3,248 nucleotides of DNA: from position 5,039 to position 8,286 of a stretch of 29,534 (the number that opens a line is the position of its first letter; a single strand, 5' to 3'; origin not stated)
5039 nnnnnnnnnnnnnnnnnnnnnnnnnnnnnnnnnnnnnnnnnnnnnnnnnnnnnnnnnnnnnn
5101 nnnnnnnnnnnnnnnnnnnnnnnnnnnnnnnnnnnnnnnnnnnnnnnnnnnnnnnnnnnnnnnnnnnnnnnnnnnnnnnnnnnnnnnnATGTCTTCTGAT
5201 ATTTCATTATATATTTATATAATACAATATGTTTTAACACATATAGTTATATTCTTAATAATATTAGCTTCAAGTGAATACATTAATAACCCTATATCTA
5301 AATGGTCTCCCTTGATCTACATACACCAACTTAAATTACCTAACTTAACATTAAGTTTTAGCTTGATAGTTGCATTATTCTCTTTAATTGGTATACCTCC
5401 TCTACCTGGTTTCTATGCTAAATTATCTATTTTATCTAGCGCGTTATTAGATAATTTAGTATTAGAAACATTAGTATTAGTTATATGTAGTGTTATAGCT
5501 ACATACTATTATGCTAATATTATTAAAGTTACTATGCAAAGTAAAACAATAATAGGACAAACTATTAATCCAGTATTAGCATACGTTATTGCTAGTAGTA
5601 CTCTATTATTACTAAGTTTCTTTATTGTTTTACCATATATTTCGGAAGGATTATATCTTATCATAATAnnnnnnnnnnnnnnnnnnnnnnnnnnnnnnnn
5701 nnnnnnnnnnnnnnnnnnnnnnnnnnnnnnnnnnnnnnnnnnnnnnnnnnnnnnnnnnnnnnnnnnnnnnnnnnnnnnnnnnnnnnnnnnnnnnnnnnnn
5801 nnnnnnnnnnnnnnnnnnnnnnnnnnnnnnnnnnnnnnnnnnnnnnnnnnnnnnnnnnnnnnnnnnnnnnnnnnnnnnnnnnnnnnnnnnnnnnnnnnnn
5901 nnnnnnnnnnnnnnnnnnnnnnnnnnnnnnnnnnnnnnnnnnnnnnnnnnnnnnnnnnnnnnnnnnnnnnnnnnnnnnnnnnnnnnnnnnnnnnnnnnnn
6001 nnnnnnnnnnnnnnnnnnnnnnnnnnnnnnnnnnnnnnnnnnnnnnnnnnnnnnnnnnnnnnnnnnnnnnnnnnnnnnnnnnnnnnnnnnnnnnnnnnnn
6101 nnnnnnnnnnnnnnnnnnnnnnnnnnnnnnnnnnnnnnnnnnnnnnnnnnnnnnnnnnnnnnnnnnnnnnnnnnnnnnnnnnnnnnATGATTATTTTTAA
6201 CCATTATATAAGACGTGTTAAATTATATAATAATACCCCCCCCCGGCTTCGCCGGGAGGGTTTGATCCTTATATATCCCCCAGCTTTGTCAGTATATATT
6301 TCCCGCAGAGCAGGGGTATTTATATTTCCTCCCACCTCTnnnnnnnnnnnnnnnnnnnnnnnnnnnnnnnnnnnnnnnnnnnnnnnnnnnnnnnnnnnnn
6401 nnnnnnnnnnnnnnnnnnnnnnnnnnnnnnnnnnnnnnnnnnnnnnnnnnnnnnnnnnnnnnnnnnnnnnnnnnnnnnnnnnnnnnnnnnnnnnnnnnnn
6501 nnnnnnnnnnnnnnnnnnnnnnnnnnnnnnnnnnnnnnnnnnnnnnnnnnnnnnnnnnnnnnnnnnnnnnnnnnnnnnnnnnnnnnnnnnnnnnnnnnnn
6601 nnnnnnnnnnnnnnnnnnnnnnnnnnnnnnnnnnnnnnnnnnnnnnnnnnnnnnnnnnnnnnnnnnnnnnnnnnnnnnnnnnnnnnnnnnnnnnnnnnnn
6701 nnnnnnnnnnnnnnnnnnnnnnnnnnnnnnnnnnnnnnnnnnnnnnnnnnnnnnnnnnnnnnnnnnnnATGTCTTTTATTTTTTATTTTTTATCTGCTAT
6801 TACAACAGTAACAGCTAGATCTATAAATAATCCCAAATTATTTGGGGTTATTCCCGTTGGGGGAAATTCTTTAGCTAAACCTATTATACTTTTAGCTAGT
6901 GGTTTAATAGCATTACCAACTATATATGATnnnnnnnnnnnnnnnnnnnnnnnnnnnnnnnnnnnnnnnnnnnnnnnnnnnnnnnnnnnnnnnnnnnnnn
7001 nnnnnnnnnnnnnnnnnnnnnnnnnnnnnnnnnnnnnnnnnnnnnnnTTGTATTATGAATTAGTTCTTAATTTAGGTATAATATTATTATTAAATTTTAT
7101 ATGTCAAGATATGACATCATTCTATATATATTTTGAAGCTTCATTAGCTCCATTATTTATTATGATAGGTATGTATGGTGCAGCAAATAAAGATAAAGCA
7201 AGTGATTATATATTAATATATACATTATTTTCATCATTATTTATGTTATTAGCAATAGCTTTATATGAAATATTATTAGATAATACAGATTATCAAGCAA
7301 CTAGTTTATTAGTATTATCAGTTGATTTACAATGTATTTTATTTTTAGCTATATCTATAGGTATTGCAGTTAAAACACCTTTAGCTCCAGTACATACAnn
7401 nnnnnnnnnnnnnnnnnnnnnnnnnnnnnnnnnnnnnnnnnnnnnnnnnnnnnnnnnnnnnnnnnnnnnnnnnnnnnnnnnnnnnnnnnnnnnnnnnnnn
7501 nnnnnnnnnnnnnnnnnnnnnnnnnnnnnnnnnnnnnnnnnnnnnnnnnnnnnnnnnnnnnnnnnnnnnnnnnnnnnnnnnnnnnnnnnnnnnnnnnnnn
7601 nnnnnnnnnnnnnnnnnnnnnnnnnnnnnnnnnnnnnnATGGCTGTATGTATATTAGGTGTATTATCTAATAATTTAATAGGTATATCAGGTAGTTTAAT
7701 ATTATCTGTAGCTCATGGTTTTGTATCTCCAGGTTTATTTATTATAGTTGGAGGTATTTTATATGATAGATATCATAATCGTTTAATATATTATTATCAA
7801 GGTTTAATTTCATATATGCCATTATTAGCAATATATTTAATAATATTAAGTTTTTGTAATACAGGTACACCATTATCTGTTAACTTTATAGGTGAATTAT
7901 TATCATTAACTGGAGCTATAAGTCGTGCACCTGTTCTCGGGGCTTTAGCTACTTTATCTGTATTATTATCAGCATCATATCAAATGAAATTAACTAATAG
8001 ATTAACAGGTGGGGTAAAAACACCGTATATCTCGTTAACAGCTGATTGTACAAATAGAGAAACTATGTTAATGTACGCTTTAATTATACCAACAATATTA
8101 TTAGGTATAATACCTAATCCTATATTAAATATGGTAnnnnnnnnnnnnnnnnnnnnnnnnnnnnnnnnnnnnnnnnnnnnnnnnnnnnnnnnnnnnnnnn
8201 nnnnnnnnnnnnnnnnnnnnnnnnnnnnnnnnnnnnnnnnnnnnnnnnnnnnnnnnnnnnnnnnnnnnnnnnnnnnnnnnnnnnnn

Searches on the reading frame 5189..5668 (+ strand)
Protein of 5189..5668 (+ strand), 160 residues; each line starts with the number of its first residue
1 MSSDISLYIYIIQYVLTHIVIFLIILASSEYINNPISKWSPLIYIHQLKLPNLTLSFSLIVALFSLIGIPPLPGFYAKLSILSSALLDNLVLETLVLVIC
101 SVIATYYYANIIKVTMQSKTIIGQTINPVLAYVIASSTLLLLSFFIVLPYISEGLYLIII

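Call 26: find_encoding_contigs(protein=window:5189-5668:+, flank=10000, max_places=10)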
Protein window:5189-5668:+ (160 aa): 2 contigs read that carry it; 2 places shown.
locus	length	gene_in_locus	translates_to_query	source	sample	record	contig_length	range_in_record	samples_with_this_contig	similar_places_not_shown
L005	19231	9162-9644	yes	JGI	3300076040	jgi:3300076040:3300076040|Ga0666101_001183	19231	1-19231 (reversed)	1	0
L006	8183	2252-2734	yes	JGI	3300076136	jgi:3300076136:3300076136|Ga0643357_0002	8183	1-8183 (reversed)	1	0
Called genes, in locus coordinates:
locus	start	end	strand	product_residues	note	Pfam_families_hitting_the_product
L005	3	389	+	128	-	?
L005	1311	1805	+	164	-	-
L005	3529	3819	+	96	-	-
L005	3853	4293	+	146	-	PF01541:GIY-YIG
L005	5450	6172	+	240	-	-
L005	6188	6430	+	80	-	PF00961:LAGLIDADG_1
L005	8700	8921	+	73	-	PF00361:Proton_antipo_M (weak)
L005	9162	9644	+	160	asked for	PF00361:Proton_antipo_M (weak)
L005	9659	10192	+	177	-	PF00507:Oxidored_q4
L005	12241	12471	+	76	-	PF00137:ATP-synt_C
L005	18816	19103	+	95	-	PF00116:COX2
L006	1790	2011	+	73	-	PF00361:Proton_antipo_M (weak)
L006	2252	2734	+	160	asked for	PF00361:Proton_antipo_M (weak)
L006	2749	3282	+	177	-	PF00507:Oxidored_q4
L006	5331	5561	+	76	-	PF00137:ATP-synt_C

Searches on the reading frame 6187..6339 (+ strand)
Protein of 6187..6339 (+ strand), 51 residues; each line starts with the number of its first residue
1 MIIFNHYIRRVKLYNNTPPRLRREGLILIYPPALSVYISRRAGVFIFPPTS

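Call 52: find_encoding_contigs(protein=window:6187-6339:+, flank=10000, max_places=10)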
Protein window:6187-6339:+ (51 aa): no gene with exactly this product is on record in the collection.

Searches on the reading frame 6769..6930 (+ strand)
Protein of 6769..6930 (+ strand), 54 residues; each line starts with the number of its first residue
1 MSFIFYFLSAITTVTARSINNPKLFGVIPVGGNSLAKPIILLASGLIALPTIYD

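Call 51: find_encoding_contigs(protein=window:6769-6930:+, flank=10000, max_places=10)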
Protein window:6769-6930:+ (54 aa): no gene with exactly this product is on record in the collection.

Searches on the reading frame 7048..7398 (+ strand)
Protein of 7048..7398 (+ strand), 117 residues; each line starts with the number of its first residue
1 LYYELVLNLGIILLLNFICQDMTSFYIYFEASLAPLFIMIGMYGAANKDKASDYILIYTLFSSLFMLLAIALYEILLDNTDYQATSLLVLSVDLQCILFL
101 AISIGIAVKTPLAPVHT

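Call 48: find_encoding_contigs(protein=window:7048-7398:+, flank=10000, max_places=10)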
Protein window:7048-7398:+ (117 aa): no gene with exactly this product is on record in the collection.

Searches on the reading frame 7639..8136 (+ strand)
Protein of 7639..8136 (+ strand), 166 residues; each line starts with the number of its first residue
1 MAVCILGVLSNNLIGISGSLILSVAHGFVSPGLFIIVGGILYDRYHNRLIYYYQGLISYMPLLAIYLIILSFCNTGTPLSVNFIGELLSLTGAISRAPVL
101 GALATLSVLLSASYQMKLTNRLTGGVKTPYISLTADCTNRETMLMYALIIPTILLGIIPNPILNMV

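Call 49: find_encoding_contigs(protein=window:7639-8136:+, flank=10000, max_places=10)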
Protein window:7639-8136:+ (166 aa): no gene with exactly this product is on record in the collection.

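Call 53: find_homologous_proteins(query=window:7639-8136:+, max_evalue=1e-40)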
Query window:7639-8136:+ (166 aa): 33 proteins with E <= 1e-40 among 347 candidates.
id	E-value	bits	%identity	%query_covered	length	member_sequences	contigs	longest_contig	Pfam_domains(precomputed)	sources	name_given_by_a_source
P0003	5.9e-95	334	97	100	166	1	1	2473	PF00361.26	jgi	jgi:NADH-ubiquinone oxidoreductase chain 4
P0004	2.5e-79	283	78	100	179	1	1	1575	PF00361.26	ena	-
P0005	4.2e-78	279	81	96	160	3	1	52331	PF00361.26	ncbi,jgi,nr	ncbi:unnamed protein product [Debaryomyces fabryi]|nr:unnamed protein product [Debaryomyces fabryi]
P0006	1.4e-77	277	79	96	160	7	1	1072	PF00361.26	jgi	-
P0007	1.2e-76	274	79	96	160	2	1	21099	PF00361.26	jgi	jgi:NADH-ubiquinone oxidoreductase chain 4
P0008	5.0e-75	269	78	96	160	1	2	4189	PF00361.26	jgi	jgi:NADH-ubiquinone oxidoreductase chain 4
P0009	2.0e-74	267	83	92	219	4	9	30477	PF00361.26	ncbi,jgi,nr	ncbi:NADH dehydrogenase subunit M [Mycobacteroides abscessus subsp. abscessus]|nr:NADH dehydrogenase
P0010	2.2e-74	267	76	99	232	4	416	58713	PF00361.26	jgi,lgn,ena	jgi:NADH-ubiquinone oxidoreductase chain 4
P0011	3.1e-74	266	80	95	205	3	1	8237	PF00361.26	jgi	jgi:NADH-ubiquinone oxidoreductase chain 4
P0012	6.0e-74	265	77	96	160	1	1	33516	PF00361.26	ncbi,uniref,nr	ncbi:uncharacterized protein PRCAT00006389001 [Priceomyces carsonii]|uniref:uncharacterized protein 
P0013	2.0e-73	264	75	100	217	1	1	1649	PF00361.26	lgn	-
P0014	2.7e-73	263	78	96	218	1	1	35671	PF00361.26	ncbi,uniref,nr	ncbi:NADH dehydrogenase subunit 4 [Scheffersomyces spartinae]|uniref:NADH dehydrogenase subunit 4 n=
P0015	3.1e-73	263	86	87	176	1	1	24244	PF00361.26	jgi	jgi:NADH-ubiquinone oxidoreductase chain 4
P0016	1.1e-72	261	79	95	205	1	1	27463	PF00361.26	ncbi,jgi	jgi:NADH-ubiquinone oxidoreductase chain 4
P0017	3.2e-72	260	73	100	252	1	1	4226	PF00361.26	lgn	-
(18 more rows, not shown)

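Call 54: find_encoding_contigs(protein=P0003, flank=10000)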
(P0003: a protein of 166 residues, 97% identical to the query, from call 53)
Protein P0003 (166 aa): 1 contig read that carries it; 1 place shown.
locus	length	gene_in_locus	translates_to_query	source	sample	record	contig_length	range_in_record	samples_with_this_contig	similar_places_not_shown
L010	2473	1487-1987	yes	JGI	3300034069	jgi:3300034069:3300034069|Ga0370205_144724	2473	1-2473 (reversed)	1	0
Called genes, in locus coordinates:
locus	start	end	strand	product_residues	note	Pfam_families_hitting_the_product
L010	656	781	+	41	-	-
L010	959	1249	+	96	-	PF00361:Proton_antipo_M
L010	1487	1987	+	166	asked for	PF00361:Proton_antipo_M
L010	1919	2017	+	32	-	-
